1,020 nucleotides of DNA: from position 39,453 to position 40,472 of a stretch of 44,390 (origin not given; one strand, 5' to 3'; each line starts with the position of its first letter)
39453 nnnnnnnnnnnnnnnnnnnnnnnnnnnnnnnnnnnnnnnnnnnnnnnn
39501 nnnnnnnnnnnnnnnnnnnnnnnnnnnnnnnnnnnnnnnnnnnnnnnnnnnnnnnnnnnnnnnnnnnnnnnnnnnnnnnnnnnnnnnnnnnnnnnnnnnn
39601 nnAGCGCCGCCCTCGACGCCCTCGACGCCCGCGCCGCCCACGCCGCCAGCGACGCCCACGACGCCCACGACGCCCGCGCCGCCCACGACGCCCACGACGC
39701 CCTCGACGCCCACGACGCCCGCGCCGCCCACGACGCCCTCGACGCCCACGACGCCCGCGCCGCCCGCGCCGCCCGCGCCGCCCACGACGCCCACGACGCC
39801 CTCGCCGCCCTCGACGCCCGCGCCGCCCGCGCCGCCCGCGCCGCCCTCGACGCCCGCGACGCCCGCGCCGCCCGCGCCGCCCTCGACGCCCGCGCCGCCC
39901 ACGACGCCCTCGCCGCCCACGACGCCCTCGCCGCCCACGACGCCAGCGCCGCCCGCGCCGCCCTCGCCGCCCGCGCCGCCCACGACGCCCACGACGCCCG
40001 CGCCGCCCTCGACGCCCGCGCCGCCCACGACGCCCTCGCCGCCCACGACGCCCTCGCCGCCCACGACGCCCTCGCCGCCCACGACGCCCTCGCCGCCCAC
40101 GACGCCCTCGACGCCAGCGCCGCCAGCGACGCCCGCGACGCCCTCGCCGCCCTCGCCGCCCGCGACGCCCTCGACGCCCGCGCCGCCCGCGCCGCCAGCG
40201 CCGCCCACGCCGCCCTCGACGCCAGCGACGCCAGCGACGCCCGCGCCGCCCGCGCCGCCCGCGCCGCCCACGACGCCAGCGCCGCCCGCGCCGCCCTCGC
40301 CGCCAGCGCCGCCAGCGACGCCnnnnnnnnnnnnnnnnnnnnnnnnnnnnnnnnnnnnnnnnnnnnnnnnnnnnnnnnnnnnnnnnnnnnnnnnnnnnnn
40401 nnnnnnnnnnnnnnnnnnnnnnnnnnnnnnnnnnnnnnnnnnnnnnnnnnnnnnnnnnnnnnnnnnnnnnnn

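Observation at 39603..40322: Eighty perfectly phased 9-bp units built from only eight unit types, with no synonymous variation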

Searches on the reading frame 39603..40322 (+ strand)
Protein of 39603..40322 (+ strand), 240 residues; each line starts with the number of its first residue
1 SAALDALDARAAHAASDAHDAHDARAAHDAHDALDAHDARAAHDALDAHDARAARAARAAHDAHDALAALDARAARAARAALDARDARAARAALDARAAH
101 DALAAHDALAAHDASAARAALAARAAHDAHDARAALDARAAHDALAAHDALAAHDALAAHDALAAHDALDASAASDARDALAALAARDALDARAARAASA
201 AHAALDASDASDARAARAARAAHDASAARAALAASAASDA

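Call 62: find_homologous_proteins(query=window:39603-40322:+, max_evalue=0.001)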
Query window:39603-40322:+ (240 aa): 26 proteins with E <= 0.001 among 8000 candidates.
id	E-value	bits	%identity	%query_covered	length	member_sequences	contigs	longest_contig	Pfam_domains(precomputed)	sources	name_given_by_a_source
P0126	2.8e-10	59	-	-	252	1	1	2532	-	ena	-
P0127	7.8e-9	54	-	-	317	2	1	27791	-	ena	-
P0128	2.1e-8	53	-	-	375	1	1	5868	PF20530.4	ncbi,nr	ncbi:MAG TPA: hypothetical protein VMQ76_09590, partial [Terracidiphilus sp.]|nr:hypothetical protei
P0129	7.5e-8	51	-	-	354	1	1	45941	PF20530.4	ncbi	-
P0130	8.0e-7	48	-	-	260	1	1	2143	-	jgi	jgi:hypothetical protein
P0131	9.5e-7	47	-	-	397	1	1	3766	PF20530.4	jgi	jgi:hypothetical protein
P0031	3.6e-6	46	-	-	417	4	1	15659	PF20530.4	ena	-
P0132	5.5e-6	45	-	-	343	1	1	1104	PF20530.4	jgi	jgi:multidrug efflux pump subunit AcrA (membrane-fusion protein)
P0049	7.6e-6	44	-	-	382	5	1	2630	PF20530.4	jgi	-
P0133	1.1e-5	44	-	-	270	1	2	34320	-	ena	-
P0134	1.2e-5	44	-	-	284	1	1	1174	-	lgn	-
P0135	1.6e-5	43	-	-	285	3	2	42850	-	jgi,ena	-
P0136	2.2e-5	43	-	-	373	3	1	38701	PF20530.4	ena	-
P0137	2.6e-5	43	-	-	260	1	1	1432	-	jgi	jgi:hypothetical protein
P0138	3.2e-5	42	-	-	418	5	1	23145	PF20530.4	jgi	jgi:hypothetical protein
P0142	1.6e-4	40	-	-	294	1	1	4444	-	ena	-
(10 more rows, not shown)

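Call 65: find_encoding_contigs(protein=P0127, flank=6000, max_places=2)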
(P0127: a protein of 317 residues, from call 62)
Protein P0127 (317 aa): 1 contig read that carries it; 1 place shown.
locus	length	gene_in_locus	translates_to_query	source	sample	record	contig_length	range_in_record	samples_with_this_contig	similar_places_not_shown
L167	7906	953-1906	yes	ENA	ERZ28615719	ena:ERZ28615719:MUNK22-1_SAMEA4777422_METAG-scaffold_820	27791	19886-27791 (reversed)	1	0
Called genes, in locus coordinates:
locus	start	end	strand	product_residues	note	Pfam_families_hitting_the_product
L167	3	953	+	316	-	?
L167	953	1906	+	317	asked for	-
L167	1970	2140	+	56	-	-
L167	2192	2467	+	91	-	-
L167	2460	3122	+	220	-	-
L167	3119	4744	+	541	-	PF22530:Terminase-T7_RNaseH-like (weak)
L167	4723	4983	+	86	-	-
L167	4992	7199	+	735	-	PF23899:SU10_portal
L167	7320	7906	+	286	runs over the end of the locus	-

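Call 66: find_encoding_contigs(protein=P0135, flank=6000, max_places=2)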
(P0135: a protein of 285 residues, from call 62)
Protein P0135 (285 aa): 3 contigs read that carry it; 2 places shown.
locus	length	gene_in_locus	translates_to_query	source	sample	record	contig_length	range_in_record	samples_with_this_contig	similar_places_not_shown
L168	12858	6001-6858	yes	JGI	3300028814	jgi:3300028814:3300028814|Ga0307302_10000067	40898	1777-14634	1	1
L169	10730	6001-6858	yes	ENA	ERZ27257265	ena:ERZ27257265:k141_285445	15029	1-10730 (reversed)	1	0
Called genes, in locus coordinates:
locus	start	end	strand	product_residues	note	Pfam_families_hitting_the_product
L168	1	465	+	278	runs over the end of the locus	-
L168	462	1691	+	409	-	PF01555:N6_N4_Mtase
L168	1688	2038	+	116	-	PF13392:HNH_3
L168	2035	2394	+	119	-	-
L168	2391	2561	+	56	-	-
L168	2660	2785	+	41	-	-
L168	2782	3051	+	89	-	-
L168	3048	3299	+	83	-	-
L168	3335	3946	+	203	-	-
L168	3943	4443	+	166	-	-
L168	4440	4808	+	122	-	-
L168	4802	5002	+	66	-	-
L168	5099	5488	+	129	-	-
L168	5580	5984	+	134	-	-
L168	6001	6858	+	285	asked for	-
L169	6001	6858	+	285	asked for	-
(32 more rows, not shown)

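Call 67: find_encoding_contigs(protein=P0133, flank=6000, max_places=2)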
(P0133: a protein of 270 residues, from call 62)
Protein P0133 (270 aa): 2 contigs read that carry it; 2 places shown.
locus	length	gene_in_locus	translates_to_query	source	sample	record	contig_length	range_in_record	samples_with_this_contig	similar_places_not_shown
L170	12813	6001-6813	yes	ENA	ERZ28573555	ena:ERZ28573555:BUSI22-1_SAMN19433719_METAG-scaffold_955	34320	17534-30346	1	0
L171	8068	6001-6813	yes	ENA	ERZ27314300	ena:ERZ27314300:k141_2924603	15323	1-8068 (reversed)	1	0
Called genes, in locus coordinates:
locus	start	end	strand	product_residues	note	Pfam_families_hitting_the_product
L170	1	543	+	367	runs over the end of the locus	PF13604:AAA_30, PF13245:AAA_19, PF01443:Viral_helicase1 (faint), PF13538:UvrD_C_2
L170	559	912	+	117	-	-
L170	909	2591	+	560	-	PF01935:DUF87 (weak), PF05872:HerA_C (faint), PF10412:TrwB_AAD_bind (weak)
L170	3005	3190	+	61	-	-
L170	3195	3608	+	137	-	-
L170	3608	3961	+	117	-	-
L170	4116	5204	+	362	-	PF00589:Phage_integrase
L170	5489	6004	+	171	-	-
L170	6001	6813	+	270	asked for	-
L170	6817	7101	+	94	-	-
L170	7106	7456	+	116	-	-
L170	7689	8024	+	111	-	-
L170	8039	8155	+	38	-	-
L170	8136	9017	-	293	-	-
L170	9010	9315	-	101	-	-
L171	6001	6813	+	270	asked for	-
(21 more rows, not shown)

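Call 81: search_protein_families(library=pfam, proteins=[P0127, P0130, P0135, P0133, P0137, P0142], max_evalue=0.01)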
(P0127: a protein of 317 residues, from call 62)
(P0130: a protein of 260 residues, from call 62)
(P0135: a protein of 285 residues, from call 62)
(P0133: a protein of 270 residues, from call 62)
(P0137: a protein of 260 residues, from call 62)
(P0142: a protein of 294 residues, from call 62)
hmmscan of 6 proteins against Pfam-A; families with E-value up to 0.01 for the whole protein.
P0127 (317 aa): 1 family
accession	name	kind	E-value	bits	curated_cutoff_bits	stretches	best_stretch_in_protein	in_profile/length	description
PF24703.2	DUF7666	-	0.00048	21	27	1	1-101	1-92/95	Domain of unknown function (DUF7666)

P0130 (260 aa): 0 families

P0135 (285 aa): 0 families

P0133 (270 aa): 0 families

P0137 (260 aa): 0 families

P0142 (294 aa): 0 families

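Call 82: search_protein_families(library=phrogs, proteins=[P0127, P0130, P0135, P0133, P0137, P0142], max_evalue=0.01)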
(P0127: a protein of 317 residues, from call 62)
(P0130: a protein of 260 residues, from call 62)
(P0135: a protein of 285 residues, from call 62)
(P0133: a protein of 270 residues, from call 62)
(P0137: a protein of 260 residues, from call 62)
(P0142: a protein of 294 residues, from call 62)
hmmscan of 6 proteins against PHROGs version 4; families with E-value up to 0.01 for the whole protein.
P0127 (317 aa): 0 families

P0130 (260 aa): 0 families

P0135 (285 aa): 3 families
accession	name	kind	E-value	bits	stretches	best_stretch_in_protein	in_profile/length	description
phrog_13065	-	unknown function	0.00093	19.7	1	4-96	6-105/175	-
phrog_29268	-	unknown function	0.0034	16.6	1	122-230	419-525/653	-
phrog_36982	-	unknown function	0.0077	15.1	1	123-235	390-500/944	-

P0133 (270 aa): 0 families

P0137 (260 aa): 0 families

P0142 (294 aa): 0 families
